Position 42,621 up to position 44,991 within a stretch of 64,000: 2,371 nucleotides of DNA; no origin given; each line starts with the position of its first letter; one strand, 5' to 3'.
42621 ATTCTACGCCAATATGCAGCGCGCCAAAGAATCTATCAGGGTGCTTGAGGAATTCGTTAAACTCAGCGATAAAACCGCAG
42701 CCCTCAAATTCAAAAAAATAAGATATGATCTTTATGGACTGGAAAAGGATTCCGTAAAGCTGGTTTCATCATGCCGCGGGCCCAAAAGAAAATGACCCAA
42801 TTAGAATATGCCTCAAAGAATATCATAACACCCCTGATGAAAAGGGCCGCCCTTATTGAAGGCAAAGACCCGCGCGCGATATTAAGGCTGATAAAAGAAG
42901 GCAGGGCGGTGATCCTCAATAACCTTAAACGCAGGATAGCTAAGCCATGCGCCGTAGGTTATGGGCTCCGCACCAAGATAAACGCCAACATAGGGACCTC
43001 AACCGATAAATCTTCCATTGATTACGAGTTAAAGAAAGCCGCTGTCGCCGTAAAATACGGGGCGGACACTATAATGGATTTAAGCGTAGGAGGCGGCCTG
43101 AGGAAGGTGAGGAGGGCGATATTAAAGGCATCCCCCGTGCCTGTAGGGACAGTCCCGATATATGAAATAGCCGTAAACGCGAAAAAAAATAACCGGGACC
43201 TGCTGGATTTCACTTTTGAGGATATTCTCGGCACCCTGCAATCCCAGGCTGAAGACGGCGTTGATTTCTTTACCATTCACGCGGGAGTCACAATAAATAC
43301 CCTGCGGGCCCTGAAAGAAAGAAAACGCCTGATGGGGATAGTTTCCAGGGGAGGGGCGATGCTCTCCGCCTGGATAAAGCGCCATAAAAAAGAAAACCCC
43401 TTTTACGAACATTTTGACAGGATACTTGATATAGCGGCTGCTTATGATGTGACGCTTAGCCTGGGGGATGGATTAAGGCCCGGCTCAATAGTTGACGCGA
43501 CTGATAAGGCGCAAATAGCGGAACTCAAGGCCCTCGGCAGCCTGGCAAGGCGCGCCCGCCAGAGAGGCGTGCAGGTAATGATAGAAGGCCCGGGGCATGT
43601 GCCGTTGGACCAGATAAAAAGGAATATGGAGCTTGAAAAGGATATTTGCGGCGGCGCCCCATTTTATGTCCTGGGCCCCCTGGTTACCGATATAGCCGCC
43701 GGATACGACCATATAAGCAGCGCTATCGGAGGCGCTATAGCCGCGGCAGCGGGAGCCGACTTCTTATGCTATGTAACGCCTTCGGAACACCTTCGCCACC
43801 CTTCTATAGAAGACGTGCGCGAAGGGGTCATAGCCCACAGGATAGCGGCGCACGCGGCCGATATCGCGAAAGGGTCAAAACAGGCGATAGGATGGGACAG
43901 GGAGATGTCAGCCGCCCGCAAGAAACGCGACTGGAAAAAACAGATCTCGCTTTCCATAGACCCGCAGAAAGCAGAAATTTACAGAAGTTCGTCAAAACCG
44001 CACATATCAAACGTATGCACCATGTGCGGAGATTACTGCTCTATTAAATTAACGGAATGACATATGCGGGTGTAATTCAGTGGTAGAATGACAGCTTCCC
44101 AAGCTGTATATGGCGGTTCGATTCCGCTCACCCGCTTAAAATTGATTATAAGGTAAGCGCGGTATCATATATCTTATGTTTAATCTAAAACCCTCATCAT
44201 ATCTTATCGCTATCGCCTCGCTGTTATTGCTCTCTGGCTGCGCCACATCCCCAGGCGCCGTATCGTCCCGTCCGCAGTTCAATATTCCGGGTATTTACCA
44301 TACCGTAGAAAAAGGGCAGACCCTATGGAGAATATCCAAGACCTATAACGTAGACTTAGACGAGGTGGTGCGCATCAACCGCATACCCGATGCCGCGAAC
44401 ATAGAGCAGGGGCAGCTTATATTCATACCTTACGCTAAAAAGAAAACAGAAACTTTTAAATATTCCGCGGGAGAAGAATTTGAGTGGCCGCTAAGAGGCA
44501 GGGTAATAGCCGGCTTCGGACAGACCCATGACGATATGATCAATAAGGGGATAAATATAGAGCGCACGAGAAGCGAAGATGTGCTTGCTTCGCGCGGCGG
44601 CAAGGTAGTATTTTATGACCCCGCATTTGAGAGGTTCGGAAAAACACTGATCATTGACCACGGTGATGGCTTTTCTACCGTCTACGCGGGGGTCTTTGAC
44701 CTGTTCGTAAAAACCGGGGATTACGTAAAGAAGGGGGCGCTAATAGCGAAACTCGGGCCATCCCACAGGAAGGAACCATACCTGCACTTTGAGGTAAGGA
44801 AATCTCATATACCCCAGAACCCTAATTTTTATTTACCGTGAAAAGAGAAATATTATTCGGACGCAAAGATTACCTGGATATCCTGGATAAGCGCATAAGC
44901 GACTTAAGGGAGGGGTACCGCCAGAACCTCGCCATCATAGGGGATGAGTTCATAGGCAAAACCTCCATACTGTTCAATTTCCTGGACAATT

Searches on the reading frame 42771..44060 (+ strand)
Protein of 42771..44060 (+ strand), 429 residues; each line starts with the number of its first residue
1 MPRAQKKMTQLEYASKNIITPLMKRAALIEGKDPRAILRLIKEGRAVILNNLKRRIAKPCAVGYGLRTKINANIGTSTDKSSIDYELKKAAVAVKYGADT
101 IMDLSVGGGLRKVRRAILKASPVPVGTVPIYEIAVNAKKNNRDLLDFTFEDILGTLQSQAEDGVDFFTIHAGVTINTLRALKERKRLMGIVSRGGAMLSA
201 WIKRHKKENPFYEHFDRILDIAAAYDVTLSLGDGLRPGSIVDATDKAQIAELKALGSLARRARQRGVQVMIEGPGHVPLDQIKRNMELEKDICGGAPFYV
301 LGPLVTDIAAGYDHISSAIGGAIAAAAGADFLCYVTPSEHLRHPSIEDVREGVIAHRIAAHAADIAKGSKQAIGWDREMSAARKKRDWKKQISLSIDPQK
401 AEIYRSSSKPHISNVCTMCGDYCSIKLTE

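Call 3: search_protein_families(library=pfam, proteins=[window:42771-44060:+], max_evalue=0.01)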
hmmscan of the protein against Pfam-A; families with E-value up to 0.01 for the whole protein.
window:42771-44060:+ (429 aa): 1 family
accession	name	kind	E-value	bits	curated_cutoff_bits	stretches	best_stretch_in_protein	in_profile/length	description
PF01964.24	ThiC_Rad_SAM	-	5.9e-189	628.6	25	1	9-428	1-418/420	Radical SAM ThiC family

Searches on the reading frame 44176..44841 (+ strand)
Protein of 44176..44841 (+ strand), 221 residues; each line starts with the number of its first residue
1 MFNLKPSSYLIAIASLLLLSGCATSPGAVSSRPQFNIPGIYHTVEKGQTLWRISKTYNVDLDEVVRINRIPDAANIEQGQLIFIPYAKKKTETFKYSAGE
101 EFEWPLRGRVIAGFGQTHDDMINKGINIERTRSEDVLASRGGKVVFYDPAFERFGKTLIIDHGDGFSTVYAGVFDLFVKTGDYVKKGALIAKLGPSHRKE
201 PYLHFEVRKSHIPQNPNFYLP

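Call 3: search_protein_families(library=pfam, proteins=[window:44176-44841:+], max_evalue=0.01)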
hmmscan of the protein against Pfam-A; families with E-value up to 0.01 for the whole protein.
window:44176-44841:+ (221 aa): 4 families
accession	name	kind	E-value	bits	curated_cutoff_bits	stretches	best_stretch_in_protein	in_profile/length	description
PF01551.29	Peptidase_M23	-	3.4e-22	78.9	28.7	1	123-216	3-96/96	Peptidase family M23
PF01476.26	LysM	-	4.7e-09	36.5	20.9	1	42-85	1-43/43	LysM domain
PF23446.1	LysM1_NFP_LYK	-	0.0052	18.1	36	0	48-85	16-54/60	NFP/LYK LysM1 domain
PF13533.13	Biotin_lipoyl_2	-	0.0056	16.9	29.8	0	176-192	14-30/32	Biotin-lipoyl like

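Call 4: search_protein_families(library=ncbifam, proteins=[window:44176-44841:+], max_evalue=0.01)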
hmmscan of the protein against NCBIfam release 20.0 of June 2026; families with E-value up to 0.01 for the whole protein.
window:44176-44841:+ (221 aa): 19 families
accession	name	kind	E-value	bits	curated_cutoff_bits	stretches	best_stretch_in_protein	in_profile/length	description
NF040883.1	amid_act_ActS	equivalog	4.9e-29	101.3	375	2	100-221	115-234/242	amidase activator ActS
NF041208.1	celldiv_DipM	equivalog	3.5e-28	99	740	1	101-220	297-417/419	cell division endopeptidase DipM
NF050804.1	CellDivDipMCaul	equivalog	6.6e-21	74.7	900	1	100-210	505-616/634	cell division endopeptidase DipM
NF047755.1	LIC_10271_M23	exception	4.1e-19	69.1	180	1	40-194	25-187/207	LIC_10271 family cell wall hydrolase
NF008123.1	PRK10871.1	equivalog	1.4e-17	64.1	311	1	100-221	244-363/365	murein hydrolase activator NlpD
NF052336.1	PdgHdaseHSB100310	equivalog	2.6e-17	63.1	500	1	97-210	30-144/316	peptidoglycan hydrolase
NF053738.1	S2SprSpoIIQBc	equivalog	3.1e-13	49.9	250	1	122-220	121-223/232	stage II sporulation protein SpoIIQ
NF008644.1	PRK11637.1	equivalog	2e-12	46.8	270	1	98-219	261-382/385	murein hydrolase activator EnvC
NF052530.1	Heli_ShapePgp3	exception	2e-12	46.8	300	1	91-208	130-252/270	peptidoglycan metallopeptidase Pgp3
NF047657.1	CellWlHdaseLepto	equivalog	3.5e-10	39.7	400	1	121-193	126-197/221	hypothetical protein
NF008652.0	PRK11649.1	equivalog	8.3e-07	28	341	1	124-216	314-406/439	murein DD-endopeptidase MepM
NF052529.1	PG_M23_Pgp6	exception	1.1e-06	27.7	600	1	125-196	337-407/452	peptidoglycan metallopeptidase Pgp6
TIGR02899.1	spore_safA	subfamily_domain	4.8e-06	26.4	67.85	1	44-85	1-43/44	SafA/ExsA family spore coat assembly protein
NF010723.1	PRK14125.1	equivalog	4.4e-05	23.4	60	1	9-85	6-85/87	cell division suppressor protein YneA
NF053824.1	PdgNdpepShyC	equivalog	0.00013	21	700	1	148-216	319-389/429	peptidoglycan DD-endopeptidase ShyC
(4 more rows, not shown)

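Call 35: search_solved_structures(query=window:44176-44838:+, max_evalue=0.001, show_alignments=4)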
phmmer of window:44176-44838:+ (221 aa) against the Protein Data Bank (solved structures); distinct sequences matched with E-value up to 0.001: 28.
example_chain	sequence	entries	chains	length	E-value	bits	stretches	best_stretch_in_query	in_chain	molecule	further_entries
7qrl_C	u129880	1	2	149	7.9e-17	64.4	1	92-210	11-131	DipM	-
7qrl_A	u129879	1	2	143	1.2e-16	63.8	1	99-210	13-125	DipM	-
8tzk_E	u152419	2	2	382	4.8e-14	55.3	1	101-220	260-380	Peptidase M23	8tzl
8i6o_E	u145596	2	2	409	1e-12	50.9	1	98-217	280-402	Membrane-bound metallopeptidase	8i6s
9gy1_A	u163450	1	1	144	2.3e-11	46.5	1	94-209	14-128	Peptidase, M23 family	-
3uz0_B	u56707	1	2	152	5.7e-10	41.9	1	121-217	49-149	Stage II sporulation protein Q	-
4bh5_A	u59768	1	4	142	7.6e-10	41.5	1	99-219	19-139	MUREIN HYDROLASE ACTIVATOR ENVC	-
4b8v_A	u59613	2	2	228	1.1e-09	41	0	21-88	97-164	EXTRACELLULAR PROTEIN 6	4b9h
3tuf_B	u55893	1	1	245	1.3e-09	40.8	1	121-218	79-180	Stage II sporulation protein Q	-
8c0j_B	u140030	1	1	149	1.5e-09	40.6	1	102-218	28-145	Murein hydrolase activator EnvC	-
6tpi_A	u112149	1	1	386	6.7e-09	38.4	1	99-218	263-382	Murein hydrolase activator EnvC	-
8hd0_E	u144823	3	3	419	7.9e-09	38.2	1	99-218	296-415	Murein hydrolase activator EnvC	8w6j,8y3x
5j1l_A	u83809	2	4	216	1.3e-08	37.5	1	124-218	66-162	ToxR-activated gene (TagE)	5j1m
4s3k_A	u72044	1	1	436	2.1e-07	33.6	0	37-90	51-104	Spore germination protein YaaH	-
2hsi_A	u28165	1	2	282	2.1e-07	33.5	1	131-216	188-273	Putative peptidase M23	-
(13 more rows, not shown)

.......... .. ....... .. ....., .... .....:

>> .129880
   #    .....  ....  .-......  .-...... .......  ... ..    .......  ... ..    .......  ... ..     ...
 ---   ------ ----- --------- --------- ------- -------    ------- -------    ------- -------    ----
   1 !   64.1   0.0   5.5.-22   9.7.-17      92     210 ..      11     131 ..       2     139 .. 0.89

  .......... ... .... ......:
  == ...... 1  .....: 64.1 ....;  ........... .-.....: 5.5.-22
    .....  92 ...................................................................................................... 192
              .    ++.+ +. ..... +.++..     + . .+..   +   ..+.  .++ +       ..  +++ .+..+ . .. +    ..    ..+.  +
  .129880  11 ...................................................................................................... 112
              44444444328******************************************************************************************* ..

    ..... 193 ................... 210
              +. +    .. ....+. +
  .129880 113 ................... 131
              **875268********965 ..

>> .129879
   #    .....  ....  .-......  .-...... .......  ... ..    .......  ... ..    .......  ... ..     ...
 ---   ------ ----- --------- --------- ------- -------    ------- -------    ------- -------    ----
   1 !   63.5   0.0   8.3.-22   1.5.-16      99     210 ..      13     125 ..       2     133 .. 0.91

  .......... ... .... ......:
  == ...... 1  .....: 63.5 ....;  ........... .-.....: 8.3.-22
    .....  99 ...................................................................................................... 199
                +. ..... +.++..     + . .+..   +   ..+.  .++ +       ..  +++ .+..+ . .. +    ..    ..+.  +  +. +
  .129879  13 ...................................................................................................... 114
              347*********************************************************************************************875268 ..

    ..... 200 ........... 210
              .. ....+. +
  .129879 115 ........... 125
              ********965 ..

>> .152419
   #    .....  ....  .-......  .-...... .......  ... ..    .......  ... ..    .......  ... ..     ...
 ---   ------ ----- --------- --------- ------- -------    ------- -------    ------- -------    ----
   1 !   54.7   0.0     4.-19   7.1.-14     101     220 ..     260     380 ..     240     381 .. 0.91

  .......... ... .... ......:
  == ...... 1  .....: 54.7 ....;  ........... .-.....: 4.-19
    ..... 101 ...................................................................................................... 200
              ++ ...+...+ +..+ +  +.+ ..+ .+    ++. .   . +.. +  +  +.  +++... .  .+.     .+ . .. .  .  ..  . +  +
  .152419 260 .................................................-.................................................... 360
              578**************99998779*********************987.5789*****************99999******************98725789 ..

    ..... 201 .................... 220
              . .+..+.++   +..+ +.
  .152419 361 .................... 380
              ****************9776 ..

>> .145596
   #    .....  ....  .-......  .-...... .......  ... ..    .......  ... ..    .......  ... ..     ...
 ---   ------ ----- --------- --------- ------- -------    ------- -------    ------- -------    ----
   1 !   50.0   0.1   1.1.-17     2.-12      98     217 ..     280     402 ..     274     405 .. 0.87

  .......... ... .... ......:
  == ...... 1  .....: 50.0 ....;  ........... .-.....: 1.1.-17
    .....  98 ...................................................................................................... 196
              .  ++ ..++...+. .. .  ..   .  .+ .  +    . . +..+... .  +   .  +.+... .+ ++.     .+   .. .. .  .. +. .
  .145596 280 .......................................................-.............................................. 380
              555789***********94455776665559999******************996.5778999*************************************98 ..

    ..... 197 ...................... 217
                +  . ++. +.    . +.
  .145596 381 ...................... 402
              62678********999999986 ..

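Call 56: search_protein_families(library=padloc, proteins=[window:44176-44841:+], max_evalue=0.01)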
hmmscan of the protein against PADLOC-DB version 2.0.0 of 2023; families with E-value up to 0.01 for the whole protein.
window:44176-44841:+ (221 aa): 0 families
